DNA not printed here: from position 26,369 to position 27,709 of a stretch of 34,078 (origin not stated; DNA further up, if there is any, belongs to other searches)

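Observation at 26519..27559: Unknown secreted 346-aa protein translationally coupled between export-gate genes fliP and fliQ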

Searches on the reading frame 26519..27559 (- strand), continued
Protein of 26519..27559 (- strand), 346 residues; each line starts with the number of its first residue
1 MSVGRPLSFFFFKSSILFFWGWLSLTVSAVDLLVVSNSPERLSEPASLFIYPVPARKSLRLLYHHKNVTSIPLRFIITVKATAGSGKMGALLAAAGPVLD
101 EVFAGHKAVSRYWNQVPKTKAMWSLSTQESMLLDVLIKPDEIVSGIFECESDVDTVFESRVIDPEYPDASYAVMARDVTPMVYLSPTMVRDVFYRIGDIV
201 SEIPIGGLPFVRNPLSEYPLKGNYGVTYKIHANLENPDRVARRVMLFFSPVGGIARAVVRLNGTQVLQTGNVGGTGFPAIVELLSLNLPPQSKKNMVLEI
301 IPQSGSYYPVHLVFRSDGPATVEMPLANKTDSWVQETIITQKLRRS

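Call 26: fold_search(model_id=the predicted structure, library=pdb)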
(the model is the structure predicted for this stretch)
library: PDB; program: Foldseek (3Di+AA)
matches with E <= 10: 1627; with E <= 0.001: 64
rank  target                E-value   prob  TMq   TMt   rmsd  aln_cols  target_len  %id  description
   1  7y69_A                9.7e-07  1.00  0.19  0.12  19.0       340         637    7  ApoSIDT2-pH5.5 (released 2023-06-21)
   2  9nrc_A                1.3e-06  1.00  0.20  0.11  16.8       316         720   10  TMPRSS6 in complex with REGN7999 Fab and REGN8023 Fab (released 2025-07-09)
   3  4lo8_A                9.0e-06  0.99  0.17  0.24  16.4       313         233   12  HA70(D3)-HA17 (released 2013-10-30)
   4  7y63_A                1.3e-05  0.99  0.20  0.12  20.0       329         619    8  ApoSIDT2-pH7.4 (released 2023-06-21)
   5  9cmi_B                1.8e-05  0.99  0.25  0.28  16.4       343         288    9  Cryo-EM structure of human claudin-4 complex with Clostridium perfringens enterotoxin, sFab COP-1, and Nanobody (released 2024-08-07)
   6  4lo7_E                2.0e-05  0.99  0.18  0.25  16.0       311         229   11  HA70(D3)-HA17-HA33 (released 2013-10-30)
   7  8j6o_A                2.0e-05  0.97  0.19  0.12  19.7       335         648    8  transport T2 (released 2024-05-01)
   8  8kcx_A                2.2e-05  0.99  0.21  0.14  18.2       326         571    6  Cryo-EM structure of human SIDT1 (released 2024-06-12)
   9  4lo7_A                2.3e-05  0.99  0.18  0.25  16.0       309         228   11  HA70(D3)-HA17-HA33 (released 2013-10-30)
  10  9ug6_A                3.1e-05  0.96  0.17  0.11  16.1       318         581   10  Crystal structure of HA3 from Clostridium botulinum type B with alpha2,6-sialyllactose (released 2025-11-05)
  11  7y68_A                4.3e-05  0.96  0.19  0.11  19.2       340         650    7  SIDT2-pH5.5 plus miRNA (released 2023-06-21)
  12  3win_E                4.5e-05  0.98  0.19  0.16  15.6       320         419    9  Clostridium botulinum Hemagglutinin (released 2013-11-06)
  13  5iku                  4.5e-05  0.93  0.16  0.21  18.1       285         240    6  Crystal structure of the Hathewaya histolytica ColG tandem collagen-binding domain s3as3b in the presence of calcium at  (released 2017-03-15)
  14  4qd2_A                5.7e-05  0.97  0.17  0.24  16.9       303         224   10  Molecular basis for disruption of E-cadherin adhesion by botulinum neurotoxin A complex (released 2014-06-25)
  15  8k10_A                5.7e-05  0.93  0.19  0.13  19.3       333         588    7  SID1 transmembrane family member 2 (released 2024-07-10)
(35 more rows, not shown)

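Call 28: find_related_loci(query=A1, collection=genome_contigs, flank=6000)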
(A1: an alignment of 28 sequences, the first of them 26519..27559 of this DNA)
Query A1 (346 aa) in genome_contigs; peptide patterns used: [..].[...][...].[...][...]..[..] (x = any residue, [..] = any of these).
98 stretches matched a pattern; 76 encode a relative of the query (tblastn E <= 1e-3); 76 distinct loci.
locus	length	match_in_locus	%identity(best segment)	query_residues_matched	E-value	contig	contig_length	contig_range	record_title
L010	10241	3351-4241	31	26-317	4e-32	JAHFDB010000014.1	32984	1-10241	MAG: bacterium isolate nzgw235 NODE_1756_length_32985_cov_3.980526, whole genome shotgun sequence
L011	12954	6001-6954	28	18-317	5e-31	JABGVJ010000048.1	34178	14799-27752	MAG: bacterium isolate SI034_bin25 k141_62465, whole genome shotgun sequence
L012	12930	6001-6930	28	12-317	3e-29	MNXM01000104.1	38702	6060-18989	MAG: Armatimonadetes bacterium CG2_30_59_28 cg2_3.0_scaffold_482_c, whole genome shotgun sequence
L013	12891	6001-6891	29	31-317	3e-29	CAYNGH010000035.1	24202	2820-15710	MAG TPA_asm: uncultured bacterium isolate SRP241326_co3_321 genome assembly, contig: NODE_2912_length_24202_cov_6.111525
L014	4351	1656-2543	29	23-316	2e-28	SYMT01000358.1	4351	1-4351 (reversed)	MAG: Actinomycetota bacterium isolate F1-80-MAGs103 F1-80__c377052, whole genome shotgun sequence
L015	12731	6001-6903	25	28-317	6e-28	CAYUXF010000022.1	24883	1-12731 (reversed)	MAG TPA_asm: uncultured bacterium isolate SRP263991_co7_854 genome assembly, contig: NODE_2950_length_24883_cov_16.72245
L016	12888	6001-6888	28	24-316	2e-26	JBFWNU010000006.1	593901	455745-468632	MAG: Vulcanimicrobiota bacterium isolate CA_2019_TPBF_12 NODE_99_length_593901_cov_36.045719_TPBF, whole genome shotgun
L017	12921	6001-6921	28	13-314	4e-25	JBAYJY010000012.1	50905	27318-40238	MAG: bacterium isolate SO_2016_GW1_67 scaffold01305_OW334_2016, whole genome shotgun sequence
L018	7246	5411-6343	27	23-316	2e-24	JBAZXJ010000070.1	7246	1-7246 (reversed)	MAG: Candidatus Margulisiibacteriota bacterium isolate SO_2017_GW1_53 NODE_38703_length_7246_cov_0.731002_OW334_2017, wh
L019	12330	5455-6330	29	30-316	1e-24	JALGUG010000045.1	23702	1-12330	MAG: Candidatus Zipacnadia bacterium isolate Meg22_1214_Bin_133 Meg22_1214_Bin_133_scaffold_6136, whole genome shotgun s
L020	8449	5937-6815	27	30-317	2e-24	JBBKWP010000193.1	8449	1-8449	MAG: Candidatus Xenobia bacterium isolate metabat_bins.273 k119_2326166, whole genome shotgun sequence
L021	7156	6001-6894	32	23-316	4e-24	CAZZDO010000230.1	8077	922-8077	MAG TPA_asm: uncultured Armatimonadia bacterium isolate SRP098346_co1_170 genome assembly, contig: NODE_12096_length_807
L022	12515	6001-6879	28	32-317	2e-23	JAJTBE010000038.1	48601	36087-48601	MAG: Bacillota bacterium isolate MH_R1_1 k141_39876, whole genome shotgun sequence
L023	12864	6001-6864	29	33-316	3e-23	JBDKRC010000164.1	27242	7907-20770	MAG: Armatimonadia bacterium isolate 5_bin.152 c_000001156954, whole genome shotgun sequence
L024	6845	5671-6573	28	24-320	6e-23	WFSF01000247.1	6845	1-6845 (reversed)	MAG: Armatimonadota bacterium isolate S016_27 k151_818261, whole genome shotgun sequence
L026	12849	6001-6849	27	35-314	6e-22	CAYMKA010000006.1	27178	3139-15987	MAG TPA_asm: uncultured bacterium isolate SRP135725_co3_489 genome assembly, contig: NODE_1410_length_27178_cov_6.743391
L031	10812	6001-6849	28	33-316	3e-21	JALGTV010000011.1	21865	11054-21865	MAG: Candidatus Zipacnadia bacterium isolate Meg22_1012_Bin_287 Meg22_1012_Bin_287_scaffold_13227, whole genome shotgun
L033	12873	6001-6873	30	30-316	1e-20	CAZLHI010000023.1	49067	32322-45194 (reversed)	MAG TPA_asm: uncultured bacterium isolate SRP239594_co1_170 genome assembly, contig: NODE_98_length_49067_cov_34.857015,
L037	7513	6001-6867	29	31-317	1e-19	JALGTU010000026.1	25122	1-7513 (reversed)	MAG: Candidatus Zipacnadia bacterium isolate Meg22_1012_Bin_286 Meg22_1012_Bin_286_scaffold_4723, whole genome shotgun s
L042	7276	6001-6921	26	13-314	3e-18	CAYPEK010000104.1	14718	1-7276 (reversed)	MAG TPA_asm: uncultured bacterium isolate binchicken_co246_416 genome assembly, contig: NODE_5221_length_14718_cov_7.636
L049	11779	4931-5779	29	33-312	6e-17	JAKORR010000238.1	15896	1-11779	MAG: Armatimonadota bacterium isolate all_maxbin.385_sub k201_579060, whole genome shotgun sequence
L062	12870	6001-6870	24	32-315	1e-14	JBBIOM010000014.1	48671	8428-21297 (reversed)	MAG: Armatimonadota bacterium isolate EPS170215_bin_28 NODE_540_length_48671_cov_31.715197, whole genome shotgun sequenc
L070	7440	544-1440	24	23-315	4e-13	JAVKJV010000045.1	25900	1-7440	MAG: Candidatus Fervidifonticultor quartus isolate JZ-4_201709_bins_106 JZ-4_201709_bins_106_scaffold_45, whole genome s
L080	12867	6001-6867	26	32-314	8e-9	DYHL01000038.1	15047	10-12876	MAG TPA_asm: Candidatus Nitrosymbiomonas sp. isolate DR5_67_8 Afr_mines_DR5_667_length_15047_cov_2_944504, whole genome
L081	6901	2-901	53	33-332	2e-107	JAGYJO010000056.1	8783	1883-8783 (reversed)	Bacterium isolate M30B43 56, whole genome shotgun sequence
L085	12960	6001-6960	28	21-327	3e-28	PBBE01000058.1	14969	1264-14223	MAG: Actinomycetota bacterium isolate SP4294 MHASMcontig_1664918, whole genome shotgun sequence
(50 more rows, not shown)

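Call 30: search_protein_representatives(alignment_id=A1)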
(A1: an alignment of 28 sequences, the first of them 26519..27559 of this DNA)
Query: 28 sequences, 419 profile positions. Proteins with E-value up to 0.001 (for the whole library): 1720; up to 1e-10: 1321; up to 1e-30: 684. The best 150 are listed.
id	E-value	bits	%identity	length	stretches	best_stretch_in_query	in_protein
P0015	1.9e-134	465.3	-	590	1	12-419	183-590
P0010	1.6e-128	445.8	-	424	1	31-418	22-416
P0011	1.6e-126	439.1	-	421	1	11-419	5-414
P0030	6.3e-122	424.0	-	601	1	13-418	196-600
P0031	3.0e-121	421.8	-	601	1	12-419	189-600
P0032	5.5e-120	417.6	-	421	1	35-418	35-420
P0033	4.5e-116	404.7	-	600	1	12-419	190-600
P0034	9.2e-112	390.5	-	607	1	13-418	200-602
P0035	9.3e-112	390.5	-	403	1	19-417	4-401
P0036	2.1e-111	389.3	-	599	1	13-417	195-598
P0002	5.3e-109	381.4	-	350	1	123-418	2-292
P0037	2.3e-108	379.3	-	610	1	13-418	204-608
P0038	5.8e-107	374.7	-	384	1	40-418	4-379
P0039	3.4e-105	368.9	-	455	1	25-419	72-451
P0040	8.7e-104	364.2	-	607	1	15-417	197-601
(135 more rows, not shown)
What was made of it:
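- On Unnamed LpxD/LpxC-linked secreted beta-sandwich family (defined in this session): The profile search returns 1,720 clusters, and the close relative P0002 (75% identical) aligns to profile positions 123-418 (call 30).
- Family size: 1,720 clusters (call 30).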

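Call 32: list_cluster_members(proteins=[P0002, P0005, P0010, P0022, P0025, P0026, P0029])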
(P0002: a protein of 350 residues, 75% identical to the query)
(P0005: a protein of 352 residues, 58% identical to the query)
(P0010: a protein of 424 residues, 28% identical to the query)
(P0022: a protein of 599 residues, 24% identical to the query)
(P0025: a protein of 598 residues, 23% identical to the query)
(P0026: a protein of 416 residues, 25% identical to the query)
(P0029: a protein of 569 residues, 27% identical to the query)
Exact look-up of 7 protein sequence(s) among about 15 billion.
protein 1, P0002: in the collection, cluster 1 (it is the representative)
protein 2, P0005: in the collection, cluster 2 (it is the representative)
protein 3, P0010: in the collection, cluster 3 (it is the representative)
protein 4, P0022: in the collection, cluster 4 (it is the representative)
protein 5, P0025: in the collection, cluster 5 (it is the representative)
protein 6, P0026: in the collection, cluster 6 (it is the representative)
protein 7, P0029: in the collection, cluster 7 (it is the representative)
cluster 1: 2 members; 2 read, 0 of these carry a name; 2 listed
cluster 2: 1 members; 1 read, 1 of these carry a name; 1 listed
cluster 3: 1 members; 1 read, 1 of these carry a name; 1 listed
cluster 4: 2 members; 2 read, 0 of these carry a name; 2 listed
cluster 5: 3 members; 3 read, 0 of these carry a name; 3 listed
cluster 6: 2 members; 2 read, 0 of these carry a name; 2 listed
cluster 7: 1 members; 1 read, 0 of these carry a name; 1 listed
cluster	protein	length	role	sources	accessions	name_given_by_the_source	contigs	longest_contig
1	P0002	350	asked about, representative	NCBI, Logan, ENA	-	-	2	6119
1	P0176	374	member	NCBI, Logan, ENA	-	-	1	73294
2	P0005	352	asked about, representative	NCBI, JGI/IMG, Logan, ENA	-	hypothetical protein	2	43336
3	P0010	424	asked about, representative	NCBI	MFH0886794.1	MAG: hypothetical protein V1843_01370 [bacterium]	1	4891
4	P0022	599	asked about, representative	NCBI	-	-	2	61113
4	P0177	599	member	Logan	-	-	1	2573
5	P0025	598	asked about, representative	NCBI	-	-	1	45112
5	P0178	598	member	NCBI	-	-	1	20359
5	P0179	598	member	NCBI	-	-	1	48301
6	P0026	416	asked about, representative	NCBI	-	-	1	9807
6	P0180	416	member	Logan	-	-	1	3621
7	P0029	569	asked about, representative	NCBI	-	-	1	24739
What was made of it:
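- Tried and rejected: Cluster look-ups gave no organism names (call 32).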

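Call 34: search_solved_structures(query=A1, max_evalue=10, show_alignments=2)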
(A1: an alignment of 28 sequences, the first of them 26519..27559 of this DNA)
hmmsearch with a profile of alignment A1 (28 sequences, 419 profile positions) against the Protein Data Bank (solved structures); distinct sequences matched with E-value up to 10: 4.
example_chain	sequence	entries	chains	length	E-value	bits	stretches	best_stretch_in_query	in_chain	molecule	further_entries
1vax_A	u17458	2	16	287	0.49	12.5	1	189-300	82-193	Uric acid oxidase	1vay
2yzb_A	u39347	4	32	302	0.53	12.4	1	189-300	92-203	Uricase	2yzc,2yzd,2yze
7vpf_A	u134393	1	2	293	0.79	11.8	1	22-124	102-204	Xylose isomerase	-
6oe8_A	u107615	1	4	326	0.87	11.7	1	189-300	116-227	Uricase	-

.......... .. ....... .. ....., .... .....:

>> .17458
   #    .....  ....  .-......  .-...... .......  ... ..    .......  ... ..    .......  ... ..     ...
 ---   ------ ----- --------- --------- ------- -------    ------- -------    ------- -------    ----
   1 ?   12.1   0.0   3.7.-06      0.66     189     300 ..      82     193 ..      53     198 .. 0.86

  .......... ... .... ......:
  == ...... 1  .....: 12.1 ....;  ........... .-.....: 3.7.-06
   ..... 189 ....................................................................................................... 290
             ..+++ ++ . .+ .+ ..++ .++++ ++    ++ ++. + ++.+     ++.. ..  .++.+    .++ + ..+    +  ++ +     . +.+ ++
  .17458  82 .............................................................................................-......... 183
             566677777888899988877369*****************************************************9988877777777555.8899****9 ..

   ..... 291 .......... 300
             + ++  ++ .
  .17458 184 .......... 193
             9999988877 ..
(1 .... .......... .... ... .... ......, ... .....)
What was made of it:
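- Tried and rejected: A PDB profile search returned uricase and xylose isomerase noise at E about 0.5 (call 34).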

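Call 43: search_protein_families(library=pfam, proteins=[L062:4061-5101:+, L037:1070-1768:+, L031:1910-3115:+, L042:65-1654:+, L062:625-1911:+, L031:6863-7771:-, L080:9764-11023:+, L033:7837-8811:+, L070:1446-2294:+, L017:8141-8923:+], max_evalue=0.001)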
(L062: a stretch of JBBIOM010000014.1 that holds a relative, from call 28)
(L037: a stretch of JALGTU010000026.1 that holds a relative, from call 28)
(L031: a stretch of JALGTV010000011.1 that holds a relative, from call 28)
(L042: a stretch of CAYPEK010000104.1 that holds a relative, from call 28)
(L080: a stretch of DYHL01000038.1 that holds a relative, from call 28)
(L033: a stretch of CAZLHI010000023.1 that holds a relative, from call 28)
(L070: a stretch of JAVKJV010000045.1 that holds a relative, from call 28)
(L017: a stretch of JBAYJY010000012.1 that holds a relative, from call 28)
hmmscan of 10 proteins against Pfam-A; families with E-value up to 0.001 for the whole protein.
L062:4061-5101:+ (346 aa): 5 families
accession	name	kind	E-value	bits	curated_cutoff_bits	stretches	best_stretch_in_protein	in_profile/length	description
PF00132.30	Hexapep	-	2.2e-29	100.3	27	4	141-175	1-35/36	Bacterial transferase hexapeptide (six repeats)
PF25084.1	LbH_EIF2B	-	3.5e-11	43.5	54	1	107-208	11-102/105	EIF2B subunit epsilon LbH domain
PF04613.19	LpxD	-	1.2e-06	28.7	30.8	1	20-84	2-69/70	UDP-3-O-[3-hydroxymyristoyl] glucosamine N-acyltransferase, LpxD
PF14602.12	Hexapep_2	-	2.2e-06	27.7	27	0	136-175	2-33/34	Hexapeptide repeat of succinyl-transferase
PF25087.1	GMPPB_C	-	9e-05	22.6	39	0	140-174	9-43/110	GMPPB C-terminal domain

L037:1070-1768:+ (232 aa): 1 family
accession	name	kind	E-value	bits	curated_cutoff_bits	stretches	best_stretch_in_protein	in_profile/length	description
PF03938.19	OmpH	-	3.3e-13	50.5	32.4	1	95-217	10-141/141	Outer membrane protein (OmpH-like)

L031:1910-3115:+ (401 aa): 0 families

L042:65-1654:+ (529 aa): 3 families
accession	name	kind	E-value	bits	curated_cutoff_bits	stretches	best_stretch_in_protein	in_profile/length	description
PF01103.29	Omp85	-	1.2e-47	163.5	24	1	240-529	1-325/325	Omp85 superfamily domain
PF07244.20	POTRA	-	3.8e-34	117.7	21.3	3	51-125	1-79/79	Surface antigen variable number repeat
PF08479.16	POTRA_2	-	0.00078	19.7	24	0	53-125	3-76/76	POTRA domain, ShlB-type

L062:625-1911:+ (428 aa): 0 families

L031:6863-7771:- (302 aa): 2 families
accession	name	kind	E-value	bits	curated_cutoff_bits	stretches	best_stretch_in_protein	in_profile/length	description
PF04773.18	FecR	-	7.2e-16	58.9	24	1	65-167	1-96/97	FecR protein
PF09136.16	Glucodextran_B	-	1.2e-07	32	27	1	216-290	1-77/83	Glucodextranase, domain B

L080:9764-11023:+ (419 aa): 1 family
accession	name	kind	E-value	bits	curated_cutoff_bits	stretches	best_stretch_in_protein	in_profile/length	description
PF02684.21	LpxB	-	1.7e-71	241.5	22.6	1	33-377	2-347/374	Lipid-A-disaccharide synthetase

L033:7837-8811:+ (324 aa): 0 families

L070:1446-2294:+ (282 aa): 1 family
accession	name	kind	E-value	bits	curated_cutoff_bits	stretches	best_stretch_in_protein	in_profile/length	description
PF03331.19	LpxC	-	2.6e-87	293.2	27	1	7-273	1-267/268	UDP-3-O-acyl N-acetylglycosamine deacetylase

L017:8141-8923:+ (260 aa): 4 families
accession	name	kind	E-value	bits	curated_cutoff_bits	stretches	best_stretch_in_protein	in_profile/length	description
PF00132.30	Hexapep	-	1.3e-28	97.9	27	4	13-47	2-36/36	Bacterial transferase hexapeptide (six repeats)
PF13720.11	Acetyltransf_11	-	1.4e-22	80.3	24.5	1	174-256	1-81/82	Udp N-acetylglucosamine O-acyltransferase; Domain 2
PF25084.1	LbH_EIF2B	-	3.6e-07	30.6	54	0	28-122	7-104/105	EIF2B subunit epsilon LbH domain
PF25087.1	GMPPB_C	-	7.3e-05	22.9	39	0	80-152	24-94/110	GMPPB C-terminal domain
